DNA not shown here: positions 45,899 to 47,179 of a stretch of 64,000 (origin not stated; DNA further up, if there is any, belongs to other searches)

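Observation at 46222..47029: Thioesterase domain with a cysteine nucleophile (GHCFG instead of GxSxG)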

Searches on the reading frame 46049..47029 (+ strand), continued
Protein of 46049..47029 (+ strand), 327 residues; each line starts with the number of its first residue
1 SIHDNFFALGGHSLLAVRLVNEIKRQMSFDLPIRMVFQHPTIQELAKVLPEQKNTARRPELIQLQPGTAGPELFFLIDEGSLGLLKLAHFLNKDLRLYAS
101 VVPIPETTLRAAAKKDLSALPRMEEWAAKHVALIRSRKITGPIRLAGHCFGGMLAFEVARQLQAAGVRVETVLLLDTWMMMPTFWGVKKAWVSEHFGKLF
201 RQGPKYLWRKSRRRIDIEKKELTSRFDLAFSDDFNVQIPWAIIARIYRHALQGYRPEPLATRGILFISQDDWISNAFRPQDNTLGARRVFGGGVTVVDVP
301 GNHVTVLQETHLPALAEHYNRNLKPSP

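Call 29: search_protein_families(library=pfam, proteins=[L005:1715-10861:+, L005:10737-11570:+, L005:12107-13780:-, L005:13832-15730:-, L005:15777-16997:-, L005:17045-18691:-, L005:19302-20807:-, L005:549-1277:-], max_evalue=0.001)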
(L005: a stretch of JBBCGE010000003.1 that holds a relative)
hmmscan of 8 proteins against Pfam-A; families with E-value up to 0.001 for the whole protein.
L005:1715-10861:+ (3049 aa): 5 families
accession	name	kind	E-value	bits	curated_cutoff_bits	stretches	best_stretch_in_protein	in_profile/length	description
PF00501.34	AMP-binding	-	2.7e-268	889.3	29.9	3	2171-2530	1-384/384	AMP-binding enzyme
PF00668.25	Condensation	-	1.3e-213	710.2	30.6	2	646-1086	8-455/456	Condensation domain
PF00550.31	PP-binding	-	1.2e-54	182.8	20.8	3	2694-2755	2-65/67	Phosphopantetheine attachment site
PF13193.12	AMP-binding_C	-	4.7e-43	146.4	24.5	3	450-525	1-76/76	AMP-binding enzyme C-terminal domain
PF00975.26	Thioesterase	-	1.6e-20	74.8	26.4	1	2821-3031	35-224/226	Thioesterase domain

L005:10737-11570:+ (278 aa): 2 families
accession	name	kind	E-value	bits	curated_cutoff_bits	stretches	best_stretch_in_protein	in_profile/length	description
PF01648.25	ACPS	-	1.2e-14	54.8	25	1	157-236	2-87/111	4'-phosphopantetheinyl transferase superfamily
PF22624.1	AASDHPPT_N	-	7.2e-11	42.7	27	1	66-151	10-97/100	4'-phosphopantetheinyl transferase, N-terminal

L005:12107-13780:- (558 aa): 9 families
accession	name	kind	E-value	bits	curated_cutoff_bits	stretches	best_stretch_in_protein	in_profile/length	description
PF14559.12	TPR_19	-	3.4e-12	47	25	0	466-511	13-58/68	Tetratricopeptide repeat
PF23914.1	TPR_CcmH_CycH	-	4.7e-11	43.2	42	1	35-152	21-142/158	Cytochrome c-type biogenesis protein H TPR domain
PF13428.12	TPR_14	-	9.5e-09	35.5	23.5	0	138-173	8-43/44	Tetratricopeptide repeat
PF13431.12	TPR_17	-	5.3e-08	33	24.4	0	52-74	1-23/34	Tetratricopeptide repeat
PF07719.23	TPR_2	-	2.2e-07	30.9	27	0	131-163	1-33/34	Tetratricopeptide repeat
PF00515.34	TPR_1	-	8.4e-06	25.8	27.8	0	519-540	8-29/34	Tetratricopeptide repeat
PF13414.12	TPR_11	-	2.5e-05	24.3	26.8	0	145-175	8-38/42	TPR repeat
PF12895.13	ANAPC3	-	6e-05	23.7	27.2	0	466-504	11-49/82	Anaphase-promoting complex, cyclosome, subunit 3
PF13432.12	TPR_16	-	0.00014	22.7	32.7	0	103-163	3-63/65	Tetratricopeptide repeat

L005:13832-15730:- (633 aa): 1 family
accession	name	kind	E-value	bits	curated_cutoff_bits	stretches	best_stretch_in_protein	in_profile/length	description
PF00953.26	Glycos_transf_4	-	4.4e-38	131.2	27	1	99-243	7-158/160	Glycosyl transferase family 4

L005:15777-16997:- (407 aa): 4 families
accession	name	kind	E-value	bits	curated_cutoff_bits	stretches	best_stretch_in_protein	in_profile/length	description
PF13579.12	Glyco_trans_4_4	-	3.4e-16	60.4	29.7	1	18-181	4-145/158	Glycosyl transferase 4-like domain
PF13439.12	Glyco_transf_4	-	3.9e-09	37.2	28.5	1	18-182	5-153/170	Glycosyltransferase Family 4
PF13692.12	Glyco_trans_1_4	-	1.6e-07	32.1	27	1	229-368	3-138/142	Glycosyl transferases group 1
PF00534.26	Glycos_transf_1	-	0.00012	22.1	26.4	1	221-378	9-164/172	Glycosyl transferases group 1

L005:17045-18691:- (549 aa): 1 family
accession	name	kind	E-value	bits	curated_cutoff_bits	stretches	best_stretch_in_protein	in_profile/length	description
PF09721.15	Exosortase_EpsH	-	2.9e-39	135.4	25.7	1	38-300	4-254/254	Transmembrane exosortase (Exosortase_EpsH)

L005:19302-20807:- (502 aa): 6 families
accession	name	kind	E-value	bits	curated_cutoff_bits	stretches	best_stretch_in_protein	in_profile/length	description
PF00534.26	Glycos_transf_1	-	1.2e-30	106.8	26.4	1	298-458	2-162/172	Glycosyl transferases group 1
PF13692.12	Glyco_trans_1_4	-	4.9e-27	95.4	27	1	312-450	2-139/142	Glycosyl transferases group 1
PF13579.12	Glyco_trans_4_4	-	2.3e-17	64.2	29.7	1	126-286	1-158/158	Glycosyl transferase 4-like domain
PF20706.3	GT4-conflict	-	4e-12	46.2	26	1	299-430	184-322/385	Family 4 Glycosyltransferase in conflict systems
PF13439.12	Glyco_transf_4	-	7.6e-12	46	28.5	1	126-290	2-169/170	Glycosyltransferase Family 4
PF13524.12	Glyco_trans_1_2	-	6.2e-08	33.1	25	1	341-484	13-144/144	Glycosyl transferase-like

L005:549-1277:- (243 aa): 0 families

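Call 30: search_protein_families(library=pfam, proteins=[L007:52-5625:+, L007:5717-6514:+, L007:6810-8531:-, L007:9063-9998:-, L007:11734-12573:-, L007:12650-13543:-, L006:11641-13815:+, L006:10816-11580:+, L006:14328-15092:-, L006:15131-16249:-], max_evalue=0.001)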
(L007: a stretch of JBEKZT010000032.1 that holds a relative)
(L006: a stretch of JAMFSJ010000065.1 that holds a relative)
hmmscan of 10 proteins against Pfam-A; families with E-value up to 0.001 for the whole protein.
L007:52-5625:+ (1858 aa): 6 families
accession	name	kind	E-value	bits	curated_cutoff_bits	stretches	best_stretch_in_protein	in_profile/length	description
PF00668.25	Condensation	-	1.3e-86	291.5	30.6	1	539-983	3-456/456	Condensation domain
PF00501.34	AMP-binding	-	4.3e-80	269.8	29.9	1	1004-1342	2-384/384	AMP-binding enzyme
PF00202.27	Aminotran_3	-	2.3e-46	158.8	30.5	1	117-439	7-330/403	Aminotransferase class-III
PF00975.26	Thioesterase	-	3.8e-19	70.3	26.4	1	1633-1836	40-221/226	Thioesterase domain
PF00550.31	PP-binding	-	2.7e-15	56.8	20.8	1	1504-1565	2-65/67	Phosphopantetheine attachment site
PF13193.12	AMP-binding_C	-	1.1e-11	45.9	24.5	1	1401-1476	1-76/76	AMP-binding enzyme C-terminal domain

L007:5717-6514:+ (266 aa): 2 families
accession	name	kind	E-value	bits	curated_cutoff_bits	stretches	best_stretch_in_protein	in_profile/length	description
PF01648.25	ACPS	-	4.4e-19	69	25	1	137-224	1-90/111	4'-phosphopantetheinyl transferase superfamily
PF22624.1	AASDHPPT_N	-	6.7e-07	29.9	27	1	47-131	10-96/100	4'-phosphopantetheinyl transferase, N-terminal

L007:6810-8531:- (574 aa): 3 families
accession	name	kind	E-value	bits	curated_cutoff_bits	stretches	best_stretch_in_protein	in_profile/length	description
PF00916.26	Sulfate_transp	-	2.2e-85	287.1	23.2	1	40-405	1-379/380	Sulfate permease family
PF01740.26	STAS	-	6.2e-14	52.1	22.6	1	456-548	3-97/106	STAS domain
PF16983.11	MFS_MOT1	-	4.4e-05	24.2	30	1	287-383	25-111/111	Molybdate transporter of MFS superfamily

L007:9063-9998:- (312 aa): 3 families
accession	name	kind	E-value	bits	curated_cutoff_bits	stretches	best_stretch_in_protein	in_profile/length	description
PF01149.29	Fapy_DNA_glyco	-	3.7e-30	105.4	25.5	1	29-149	1-117/117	Formamidopyrimidine-DNA glycosylase N-terminal domain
PF06831.19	H2TH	-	6.9e-27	93.7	34.7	1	159-244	1-86/93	Formamidopyrimidine-DNA glycosylase H2TH domain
PF06827.20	zf-FPG_IleRS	-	3.8e-07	30.2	21.3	1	284-309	3-28/30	Zinc finger found in FPG and IleRS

L007:11734-12573:- (280 aa): 2 families
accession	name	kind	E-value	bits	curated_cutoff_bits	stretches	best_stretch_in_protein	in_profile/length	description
PF00889.24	EF_TS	-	7.7e-49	166.5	27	1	73-278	1-204/204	Elongation factor TS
PF25025.1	EF-Ts_N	-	0.00015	22.1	33.2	1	6-44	14-53/60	Elongation factor Ts, mitochondrial, N-terminal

L007:12650-13543:- (298 aa): 1 family
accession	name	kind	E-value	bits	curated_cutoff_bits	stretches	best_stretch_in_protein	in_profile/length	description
PF00318.25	Ribosomal_S2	-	1.2e-94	316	26.1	1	36-250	1-215/216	Ribosomal protein S2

L006:11641-13815:+ (725 aa): 4 families
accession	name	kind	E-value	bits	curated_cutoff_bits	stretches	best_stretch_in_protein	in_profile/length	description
PF02057.21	Glyco_hydro_59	-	1.4e-86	290.9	27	1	59-358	1-294/294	Glycosyl hydrolase family 59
PF21708.4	Glyco_hydro_59_C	-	4.8e-13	49.9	27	1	504-573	5-79/175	Galactocerebrosidase, C-terminal lectin domain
PF17387.8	Glyco_hydro_59M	-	4.3e-09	37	28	1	366-460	1-115/116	Glycosyl hydrolase family 59 central domain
PF06439.18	3keto-disac_hyd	-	2.8e-05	24.7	26.8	1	540-697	47-186/187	3-keto-disaccharide hydrolase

L006:10816-11580:+ (255 aa): 2 families
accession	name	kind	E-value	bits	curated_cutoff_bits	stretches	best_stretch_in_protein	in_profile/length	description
PF01648.25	ACPS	-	2.7e-18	66.4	25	1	129-215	2-94/111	4'-phosphopantetheinyl transferase superfamily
PF22624.1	AASDHPPT_N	-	6.6e-12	46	27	1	42-123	14-97/100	4'-phosphopantetheinyl transferase, N-terminal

L006:14328-15092:- (255 aa): 6 families
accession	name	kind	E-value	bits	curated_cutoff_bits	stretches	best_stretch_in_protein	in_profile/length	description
PF02230.22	Abhydrolase_2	-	3.1e-11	44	23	1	127-241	95-206/217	Phospholipase/Carboxylesterase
PF12146.15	Hydrolase_4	-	2.1e-10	40.7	27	1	184-237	185-235/239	Serine aminopeptidase, S33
PF00326.27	Peptidase_S9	-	8e-10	39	22.6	1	191-251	145-207/213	Prolyl oligopeptidase family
PF00756.26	Esterase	-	1.1e-07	32.3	22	1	54-190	13-154/251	Putative esterase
PF01738.24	DLH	-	1.1e-05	25.6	21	1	122-234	82-186/217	Dienelactone hydrolase family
PF00561.26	Abhydrolase_1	-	1.5e-05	25.2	25.8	0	68-170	1-102/245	alpha/beta hydrolase fold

L006:15131-16249:- (373 aa): 0 families

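Call 31: search_protein_families(library=pfam, proteins=[P0021, P0024, P0025, P0027, P0028, P0023], max_evalue=0.0001)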
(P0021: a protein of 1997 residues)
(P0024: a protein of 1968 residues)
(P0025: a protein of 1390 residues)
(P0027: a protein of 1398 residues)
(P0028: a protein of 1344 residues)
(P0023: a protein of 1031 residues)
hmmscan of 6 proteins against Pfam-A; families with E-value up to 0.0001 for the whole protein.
P0021 (1997 aa): 6 families
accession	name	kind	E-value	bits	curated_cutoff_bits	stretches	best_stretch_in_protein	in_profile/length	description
PF00501.34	AMP-binding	-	3.1e-154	513.8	29.9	2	52-400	1-384/384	AMP-binding enzyme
PF00668.25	Condensation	-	8.3e-114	381.2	30.6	1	658-1096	5-450/456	Condensation domain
PF00550.31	PP-binding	-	1.6e-31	108.8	20.8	2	1654-1716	2-66/67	Phosphopantetheine attachment site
PF13193.12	AMP-binding_C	-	2.6e-29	102.4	24.5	2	459-535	1-76/76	AMP-binding enzyme C-terminal domain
PF00975.26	Thioesterase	-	1.5e-20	74.9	26.4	1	1781-1989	39-224/226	Thioesterase domain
PF12697.13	Abhydrolase_6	-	3.3e-06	28.4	26.3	1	1792-1942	52-180/217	Alpha/beta hydrolase family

P0024 (1968 aa): 6 families
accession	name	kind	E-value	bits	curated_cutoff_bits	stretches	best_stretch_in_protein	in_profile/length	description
PF00501.34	AMP-binding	-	1.8e-183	610.1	29.9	2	51-403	1-384/384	AMP-binding enzyme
PF00668.25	Condensation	-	1.4e-99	334.3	30.6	1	659-1102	5-455/456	Condensation domain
PF00550.31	PP-binding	-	2.1e-31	108.4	20.8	2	1628-1687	3-64/67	Phosphopantetheine attachment site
PF13193.12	AMP-binding_C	-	4.6e-29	101.6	24.5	2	1522-1597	1-76/76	AMP-binding enzyme C-terminal domain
PF00975.26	Thioesterase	-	3.1e-20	73.8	26.4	1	1756-1962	40-224/226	Thioesterase domain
PF12697.13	Abhydrolase_6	-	9.1e-05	23.7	26.3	1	1767-1944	48-204/217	Alpha/beta hydrolase family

P0025 (1390 aa): 6 families
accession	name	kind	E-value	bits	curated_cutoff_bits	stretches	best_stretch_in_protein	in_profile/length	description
PF00668.25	Condensation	-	2.1e-98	330.5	30.6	1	72-516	6-455/456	Condensation domain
PF00501.34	AMP-binding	-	3.9e-93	312.7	29.9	1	537-885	1-384/384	AMP-binding enzyme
PF00975.26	Thioesterase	-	4.3e-22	79.9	26.4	1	1177-1385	39-225/226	Thioesterase domain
PF00550.31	PP-binding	-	1.3e-16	61.1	20.8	1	1050-1112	3-67/67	Phosphopantetheine attachment site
PF13193.12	AMP-binding_C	-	2.3e-14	54.5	24.5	1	944-1019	1-76/76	AMP-binding enzyme C-terminal domain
PF12697.13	Abhydrolase_6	-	3e-05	25.2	26.3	1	1186-1373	51-211/217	Alpha/beta hydrolase family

P0027 (1398 aa): 5 families
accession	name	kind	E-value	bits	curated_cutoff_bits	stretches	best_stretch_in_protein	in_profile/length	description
PF00668.25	Condensation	-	3e-112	376.1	30.6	1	56-497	3-451/456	Condensation domain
PF00501.34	AMP-binding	-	4.7e-97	325.6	29.9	1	522-871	1-384/384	AMP-binding enzyme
PF00975.26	Thioesterase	-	6e-19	69.6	26.4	1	1170-1371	39-217/226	Thioesterase domain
PF00550.31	PP-binding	-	8.7e-17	61.6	20.8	1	1041-1101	3-65/67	Phosphopantetheine attachment site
PF13193.12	AMP-binding_C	-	3.1e-11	44.5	24.5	1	935-1010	1-76/76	AMP-binding enzyme C-terminal domain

P0028 (1344 aa): 6 families
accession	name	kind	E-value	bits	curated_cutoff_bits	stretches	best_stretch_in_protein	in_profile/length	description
PF00668.25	Condensation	-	8.8e-102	341.6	30.6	1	26-468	6-456/456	Condensation domain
PF00501.34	AMP-binding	-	2.8e-41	142.1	29.9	1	489-830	2-380/384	AMP-binding enzyme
PF00975.26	Thioesterase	-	6.7e-20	72.7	26.4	1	1119-1322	39-216/226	Thioesterase domain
PF00550.31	PP-binding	-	3.1e-18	66.2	20.8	1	996-1058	3-67/67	Phosphopantetheine attachment site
PF13193.12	AMP-binding_C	-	1.4e-07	32.7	24.5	1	896-966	4-75/76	AMP-binding enzyme C-terminal domain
PF12697.13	Abhydrolase_6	-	8.9e-05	23.7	26.3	0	1129-1226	48-125/217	Alpha/beta hydrolase family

P0023 (1031 aa): 5 families
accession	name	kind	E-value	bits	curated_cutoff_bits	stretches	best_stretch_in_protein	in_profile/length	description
PF00501.34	AMP-binding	-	1.6e-80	271.3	29.9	1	177-515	2-384/384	AMP-binding enzyme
PF00668.25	Condensation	-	6.5e-26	91.5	30.6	1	1-156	294-456/456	Condensation domain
PF00975.26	Thioesterase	-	9.6e-20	72.2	26.4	1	806-1009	40-221/226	Thioesterase domain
PF00550.31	PP-binding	-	1.5e-15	57.6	20.8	1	677-738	2-65/67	Phosphopantetheine attachment site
PF13193.12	AMP-binding_C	-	5.8e-12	46.8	24.5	1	574-649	1-76/76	AMP-binding enzyme C-terminal domain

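Call 36: fold_search(model_id=the predicted structure, library=pdb)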
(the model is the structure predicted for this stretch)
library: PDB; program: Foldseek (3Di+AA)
matches with E <= 10: 1582; with E <= 0.001: 642
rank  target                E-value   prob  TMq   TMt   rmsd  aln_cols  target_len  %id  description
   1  6ecb                  1.4e-14  1.00  0.57  0.59   8.2       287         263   20  Vlm2 thioesterase domain wild type structure 1 (released 2018-12-12)
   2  6ece_A                4.5e-14  1.00  0.55  0.59   8.5       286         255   19  Vlm2 thioesterase domain with genetically encoded 2,3-diaminopropionic acid bound with a dodecadepsipeptide, space gro (released 2018-12-12)
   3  4zxh                  5.4e-14  1.00  0.61  0.15   8.2       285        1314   23  Crystal Structure of holo-AB3403 a four domain nonribosomal peptide synthetase from Acinetobacter Baumanii (released 2015-12-30)
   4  6ecf_E                7.3e-14  1.00  0.56  0.58   9.5       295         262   21  Vlm2 thioesterase domain with genetically encoded 2,3-diaminopropionic acid bound with a dodecadepsipeptide, space gro (released 2018-12-12)
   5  6ecf_C                2.4e-13  1.00  0.54  0.58   8.9       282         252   19  Vlm2 thioesterase domain with genetically encoded 2,3-diaminopropionic acid bound with a dodecadepsipeptide, space gro (released 2018-12-12)
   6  3lcr_A                3.3e-13  1.00  0.60  0.61   6.7       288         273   19  Thioesterase from Tautomycetin Biosynthhetic Pathway (released 2010-08-18)
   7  3lcr_B                5.0e-13  1.00  0.61  0.60   5.7       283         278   20  Thioesterase from Tautomycetin Biosynthhetic Pathway (released 2010-08-18)
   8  6ece_B                9.1e-13  1.00  0.53  0.61   8.6       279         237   19  Vlm2 thioesterase domain with genetically encoded 2,3-diaminopropionic acid bound with a dodecadepsipeptide, space gro (released 2018-12-12)
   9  6ecf_D                1.0e-12  1.00  0.55  0.57  10.3       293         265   20  Vlm2 thioesterase domain with genetically encoded 2,3-diaminopropionic acid bound with a dodecadepsipeptide, space gro (released 2018-12-12)
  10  6ecf_F                1.3e-12  1.00  0.56  0.59   9.7       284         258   21  Vlm2 thioesterase domain with genetically encoded 2,3-diaminopropionic acid bound with a dodecadepsipeptide, space gro (released 2018-12-12)
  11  6ecc                  1.4e-12  1.00  0.54  0.63   8.1       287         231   18  Vlm2 thioesterase domain wild type structure 2 (released 2018-12-12)
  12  6ecd_A                1.4e-12  1.00  0.56  0.62   8.6       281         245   20  Vlm2 thioesterase domain with genetically encoded 2,3-diaminopropionic acid bound with a tetradepsipeptide (released 2018-12-12)
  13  6ecf_A                3.2e-12  1.00  0.54  0.59   8.9       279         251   19  Vlm2 thioesterase domain with genetically encoded 2,3-diaminopropionic acid bound with a dodecadepsipeptide, space gro (released 2018-12-12)
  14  6ecf_B                3.8e-12  1.00  0.55  0.60   8.6       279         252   18  Vlm2 thioesterase domain with genetically encoded 2,3-diaminopropionic acid bound with a dodecadepsipeptide, space gro (released 2018-12-12)
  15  6ojd_A                4.6e-12  1.00  0.59  0.70   6.2       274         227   21  A high-resolution crystal structure of covalent complex of NocB thioesterase domain with fluorophosphonate nocardicin  (released 2019-09-11)
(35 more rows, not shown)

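Call 43: search_protein_families(library=ncbifam, proteins=[L005:549-1277:-], max_evalue=0.01)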
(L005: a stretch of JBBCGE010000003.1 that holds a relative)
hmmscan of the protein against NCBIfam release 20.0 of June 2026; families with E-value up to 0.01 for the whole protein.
L005:549-1277:- (243 aa): 0 families

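Call 45: find_encoding_contigs(protein=P0006, flank=10000, max_places=3)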
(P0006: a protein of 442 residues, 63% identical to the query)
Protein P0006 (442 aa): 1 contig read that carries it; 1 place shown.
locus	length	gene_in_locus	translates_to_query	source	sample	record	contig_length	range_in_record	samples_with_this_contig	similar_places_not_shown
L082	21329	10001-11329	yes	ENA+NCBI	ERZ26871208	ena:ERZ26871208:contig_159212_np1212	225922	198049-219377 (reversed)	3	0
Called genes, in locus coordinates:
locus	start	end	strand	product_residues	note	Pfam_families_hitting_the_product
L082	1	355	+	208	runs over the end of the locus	PF07679:I-set (weak), PF13927:Ig_3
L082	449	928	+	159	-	PF02357:NusG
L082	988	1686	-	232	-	-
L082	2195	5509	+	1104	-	PF00501:AMP-binding, PF13193:AMP-binding_C, PF00550:PP-binding, PF00668:Condensation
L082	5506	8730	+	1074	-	PF00501:AMP-binding, PF13193:AMP-binding_C, PF00550:PP-binding, PF00668:Condensation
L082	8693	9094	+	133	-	PF00501:AMP-binding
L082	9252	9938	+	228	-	PF00501:AMP-binding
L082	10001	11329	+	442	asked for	PF13193:AMP-binding_C, PF00550:PP-binding, PF00975:Thioesterase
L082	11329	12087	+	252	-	PF22624:AASDHPPT_N, PF01648:ACPS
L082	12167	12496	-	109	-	-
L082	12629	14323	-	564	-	PF13428:TPR_14 (faint), PF23914:TPR_CcmH_CycH (faint), PF07719:TPR_2 (faint), PF12895:ANAPC3 (faint), PF14559:TPR_19 (faint), PF13431:TPR_17 (faint)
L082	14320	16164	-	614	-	PF00953:Glycos_transf_4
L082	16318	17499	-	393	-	PF13439:Glyco_transf_4, PF13579:Glyco_trans_4_4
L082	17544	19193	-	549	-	PF09721:Exosortase_EpsH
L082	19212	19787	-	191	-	-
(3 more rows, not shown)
